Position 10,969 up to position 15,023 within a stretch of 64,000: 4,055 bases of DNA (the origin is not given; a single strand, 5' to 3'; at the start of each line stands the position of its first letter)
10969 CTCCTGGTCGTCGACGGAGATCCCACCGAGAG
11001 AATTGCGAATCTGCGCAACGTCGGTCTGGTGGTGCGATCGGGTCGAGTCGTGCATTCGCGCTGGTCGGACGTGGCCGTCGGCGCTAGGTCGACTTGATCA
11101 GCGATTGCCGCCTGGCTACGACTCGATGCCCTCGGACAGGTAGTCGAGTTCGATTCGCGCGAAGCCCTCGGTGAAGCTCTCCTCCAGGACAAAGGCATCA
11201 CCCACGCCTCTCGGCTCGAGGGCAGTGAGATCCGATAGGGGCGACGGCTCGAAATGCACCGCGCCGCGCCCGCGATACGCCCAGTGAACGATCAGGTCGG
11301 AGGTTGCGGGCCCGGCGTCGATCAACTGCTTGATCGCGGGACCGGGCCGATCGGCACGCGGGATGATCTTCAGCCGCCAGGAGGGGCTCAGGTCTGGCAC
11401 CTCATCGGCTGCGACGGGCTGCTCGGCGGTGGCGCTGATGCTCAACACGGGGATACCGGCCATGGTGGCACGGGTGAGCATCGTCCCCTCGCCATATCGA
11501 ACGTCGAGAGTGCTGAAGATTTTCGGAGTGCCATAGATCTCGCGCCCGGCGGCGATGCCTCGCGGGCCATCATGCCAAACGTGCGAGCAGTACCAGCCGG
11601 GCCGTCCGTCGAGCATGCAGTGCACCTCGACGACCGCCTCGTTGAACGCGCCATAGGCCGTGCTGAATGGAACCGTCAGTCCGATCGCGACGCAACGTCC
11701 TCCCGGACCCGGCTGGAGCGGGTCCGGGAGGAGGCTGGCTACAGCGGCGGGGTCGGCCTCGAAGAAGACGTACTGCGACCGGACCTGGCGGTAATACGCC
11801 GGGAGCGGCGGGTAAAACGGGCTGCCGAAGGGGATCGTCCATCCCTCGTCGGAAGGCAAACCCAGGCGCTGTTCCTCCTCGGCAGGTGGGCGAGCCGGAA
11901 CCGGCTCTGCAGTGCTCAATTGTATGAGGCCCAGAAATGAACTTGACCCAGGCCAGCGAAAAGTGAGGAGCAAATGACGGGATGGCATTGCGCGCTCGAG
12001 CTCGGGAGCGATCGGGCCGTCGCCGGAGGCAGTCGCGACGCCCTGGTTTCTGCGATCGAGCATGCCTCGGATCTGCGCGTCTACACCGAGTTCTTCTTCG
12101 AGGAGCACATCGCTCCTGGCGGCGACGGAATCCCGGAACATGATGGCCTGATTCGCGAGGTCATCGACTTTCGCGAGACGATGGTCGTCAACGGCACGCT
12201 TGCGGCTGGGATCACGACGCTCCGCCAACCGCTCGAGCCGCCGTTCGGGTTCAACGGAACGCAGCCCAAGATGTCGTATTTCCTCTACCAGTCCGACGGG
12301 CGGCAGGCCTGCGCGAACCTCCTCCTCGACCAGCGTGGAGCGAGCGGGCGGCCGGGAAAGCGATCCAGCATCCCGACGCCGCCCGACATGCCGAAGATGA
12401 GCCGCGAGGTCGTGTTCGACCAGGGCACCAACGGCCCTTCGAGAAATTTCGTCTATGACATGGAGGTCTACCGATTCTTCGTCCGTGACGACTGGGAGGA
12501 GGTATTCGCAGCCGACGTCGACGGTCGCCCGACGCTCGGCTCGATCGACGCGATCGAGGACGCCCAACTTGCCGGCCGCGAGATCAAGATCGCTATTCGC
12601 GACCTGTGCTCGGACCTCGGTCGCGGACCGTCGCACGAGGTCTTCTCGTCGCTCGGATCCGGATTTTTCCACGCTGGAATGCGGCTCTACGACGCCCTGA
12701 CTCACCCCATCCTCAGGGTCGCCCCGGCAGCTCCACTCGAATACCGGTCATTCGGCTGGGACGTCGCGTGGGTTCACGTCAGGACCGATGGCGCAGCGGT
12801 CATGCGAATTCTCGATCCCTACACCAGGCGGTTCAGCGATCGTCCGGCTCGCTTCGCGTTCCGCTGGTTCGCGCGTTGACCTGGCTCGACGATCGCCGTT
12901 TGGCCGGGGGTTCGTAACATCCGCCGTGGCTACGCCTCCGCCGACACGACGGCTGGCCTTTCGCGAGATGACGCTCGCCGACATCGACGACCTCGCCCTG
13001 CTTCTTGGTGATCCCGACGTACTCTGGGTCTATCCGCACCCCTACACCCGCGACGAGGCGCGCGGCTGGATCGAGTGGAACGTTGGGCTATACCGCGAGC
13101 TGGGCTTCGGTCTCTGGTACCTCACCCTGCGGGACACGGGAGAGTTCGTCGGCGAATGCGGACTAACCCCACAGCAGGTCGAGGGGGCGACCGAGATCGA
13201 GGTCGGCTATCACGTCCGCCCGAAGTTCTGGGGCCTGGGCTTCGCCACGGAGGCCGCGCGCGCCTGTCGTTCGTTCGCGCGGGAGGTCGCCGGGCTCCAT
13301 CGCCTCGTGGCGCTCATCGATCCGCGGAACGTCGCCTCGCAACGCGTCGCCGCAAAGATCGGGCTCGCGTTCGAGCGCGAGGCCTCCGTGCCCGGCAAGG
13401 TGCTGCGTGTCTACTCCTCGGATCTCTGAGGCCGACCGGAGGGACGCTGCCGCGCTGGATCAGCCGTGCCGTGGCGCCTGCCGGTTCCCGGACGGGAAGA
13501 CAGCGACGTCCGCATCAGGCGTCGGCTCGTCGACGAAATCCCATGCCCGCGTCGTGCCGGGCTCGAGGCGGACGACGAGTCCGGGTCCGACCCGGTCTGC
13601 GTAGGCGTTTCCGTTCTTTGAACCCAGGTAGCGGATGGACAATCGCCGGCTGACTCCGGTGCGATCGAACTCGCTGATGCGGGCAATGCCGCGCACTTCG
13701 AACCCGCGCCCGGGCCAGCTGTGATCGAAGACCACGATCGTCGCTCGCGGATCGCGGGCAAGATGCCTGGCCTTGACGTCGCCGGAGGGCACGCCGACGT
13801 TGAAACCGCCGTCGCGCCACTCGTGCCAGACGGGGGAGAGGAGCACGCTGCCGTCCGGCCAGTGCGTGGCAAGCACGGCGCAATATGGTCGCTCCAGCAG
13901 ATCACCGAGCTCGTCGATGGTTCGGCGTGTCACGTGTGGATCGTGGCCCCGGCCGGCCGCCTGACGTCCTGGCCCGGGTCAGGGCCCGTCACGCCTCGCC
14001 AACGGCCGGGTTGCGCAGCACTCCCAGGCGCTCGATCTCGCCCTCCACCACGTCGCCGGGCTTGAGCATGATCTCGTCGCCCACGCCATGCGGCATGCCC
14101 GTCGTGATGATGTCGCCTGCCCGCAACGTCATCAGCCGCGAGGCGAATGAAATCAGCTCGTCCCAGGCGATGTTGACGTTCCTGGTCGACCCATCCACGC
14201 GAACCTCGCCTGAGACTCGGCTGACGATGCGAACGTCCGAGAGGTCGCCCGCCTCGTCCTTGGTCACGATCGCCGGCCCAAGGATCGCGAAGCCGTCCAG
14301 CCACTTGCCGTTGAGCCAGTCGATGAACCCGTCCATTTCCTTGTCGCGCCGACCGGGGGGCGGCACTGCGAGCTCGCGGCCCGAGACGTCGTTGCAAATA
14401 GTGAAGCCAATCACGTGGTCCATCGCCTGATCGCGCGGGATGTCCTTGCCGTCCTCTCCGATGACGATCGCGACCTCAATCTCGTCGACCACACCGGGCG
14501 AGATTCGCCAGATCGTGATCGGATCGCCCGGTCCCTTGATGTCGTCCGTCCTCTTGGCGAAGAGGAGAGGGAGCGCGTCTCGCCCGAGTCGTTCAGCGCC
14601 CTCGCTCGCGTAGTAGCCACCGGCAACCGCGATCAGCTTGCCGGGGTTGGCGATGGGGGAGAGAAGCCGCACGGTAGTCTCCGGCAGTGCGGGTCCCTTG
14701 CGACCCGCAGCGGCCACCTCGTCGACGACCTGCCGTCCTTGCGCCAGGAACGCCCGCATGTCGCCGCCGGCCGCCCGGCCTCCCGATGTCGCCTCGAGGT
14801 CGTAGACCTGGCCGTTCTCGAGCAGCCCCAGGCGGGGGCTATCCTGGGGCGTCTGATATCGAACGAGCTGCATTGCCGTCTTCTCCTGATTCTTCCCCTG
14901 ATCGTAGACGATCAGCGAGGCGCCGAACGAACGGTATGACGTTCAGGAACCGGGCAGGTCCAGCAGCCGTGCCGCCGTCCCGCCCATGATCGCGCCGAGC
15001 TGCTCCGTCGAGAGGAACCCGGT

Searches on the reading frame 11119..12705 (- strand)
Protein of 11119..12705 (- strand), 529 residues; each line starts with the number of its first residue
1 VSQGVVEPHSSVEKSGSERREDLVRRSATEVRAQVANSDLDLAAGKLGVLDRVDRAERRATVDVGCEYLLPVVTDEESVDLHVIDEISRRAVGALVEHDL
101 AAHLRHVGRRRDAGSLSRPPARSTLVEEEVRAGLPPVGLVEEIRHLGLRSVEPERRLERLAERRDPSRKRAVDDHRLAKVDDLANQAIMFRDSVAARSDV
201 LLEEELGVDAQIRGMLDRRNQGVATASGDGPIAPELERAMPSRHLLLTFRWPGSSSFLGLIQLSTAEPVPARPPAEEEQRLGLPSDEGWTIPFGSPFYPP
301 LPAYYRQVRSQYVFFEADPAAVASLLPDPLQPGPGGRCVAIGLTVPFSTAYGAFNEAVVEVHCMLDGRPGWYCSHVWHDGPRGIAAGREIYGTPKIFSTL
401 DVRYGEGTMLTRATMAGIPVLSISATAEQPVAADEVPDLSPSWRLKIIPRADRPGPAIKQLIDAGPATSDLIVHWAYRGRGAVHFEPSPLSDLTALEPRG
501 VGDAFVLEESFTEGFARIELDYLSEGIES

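Call 11: search_protein_families(library=pfam, proteins=[window:11119-12705:-])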
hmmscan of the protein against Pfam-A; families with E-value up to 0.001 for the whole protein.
window:11119-12705:- (529 aa): 1 family
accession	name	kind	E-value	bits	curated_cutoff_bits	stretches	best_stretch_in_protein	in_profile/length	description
PF06314.16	ADC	-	1.4e-31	110.3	29.8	1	300-523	16-238/238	Acetoacetate decarboxylase (ADC)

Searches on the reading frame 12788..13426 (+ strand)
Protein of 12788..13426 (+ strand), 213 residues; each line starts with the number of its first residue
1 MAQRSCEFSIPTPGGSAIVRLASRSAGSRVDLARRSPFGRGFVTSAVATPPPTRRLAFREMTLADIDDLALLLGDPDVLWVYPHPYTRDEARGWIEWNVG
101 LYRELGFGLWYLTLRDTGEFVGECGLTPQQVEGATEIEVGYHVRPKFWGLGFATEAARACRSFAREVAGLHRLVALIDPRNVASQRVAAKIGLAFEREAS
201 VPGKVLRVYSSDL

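Call 11: search_protein_families(library=pfam, proteins=[window:12788-13426:+])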
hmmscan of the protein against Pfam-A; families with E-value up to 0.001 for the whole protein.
window:12788-13426:+ (213 aa): 2 families
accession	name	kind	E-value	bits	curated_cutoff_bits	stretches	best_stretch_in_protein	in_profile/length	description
PF13302.13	Acetyltransf_3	-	8.6e-35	120.9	25.4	1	55-193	1-137/138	Acetyltransferase (GNAT) domain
PF00583.31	Acetyltransf_1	-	1.5e-10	41.8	20.7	1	85-192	15-115/116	Acetyltransferase (GNAT) family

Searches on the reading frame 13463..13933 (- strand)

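Call 12: search_protein_families(library=pfam, proteins=[window:13463-13933:-], max_evalue=0.1)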
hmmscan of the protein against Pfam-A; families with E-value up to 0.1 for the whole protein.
window:13463-13933:- (157 aa): 1 family
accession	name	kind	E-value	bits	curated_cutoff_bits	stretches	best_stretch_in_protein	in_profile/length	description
PF01243.27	PNPOx_N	-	1.3e-08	35.7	28.1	1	7-131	3-119/120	Pyridoxamine 5'-phosphate oxidase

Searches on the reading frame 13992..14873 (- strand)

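Call 12: search_protein_families(library=pfam, proteins=[window:13992-14873:-], max_evalue=0.1)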
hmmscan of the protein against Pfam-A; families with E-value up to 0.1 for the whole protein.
window:13992-14873:- (294 aa): 2 families
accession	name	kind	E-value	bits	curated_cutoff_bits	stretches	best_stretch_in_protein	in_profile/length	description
PF01557.24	FAA_hydrolase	-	6.5e-47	160.4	23.9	1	100-289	30-212/214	Fumarylacetoacetate (FAA) hydrolase C-terminal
PF10370.14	Rv2993c-like_N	-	0.0095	17.3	21.3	0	1-73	1-50/50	Rv2993c-like, N-terminal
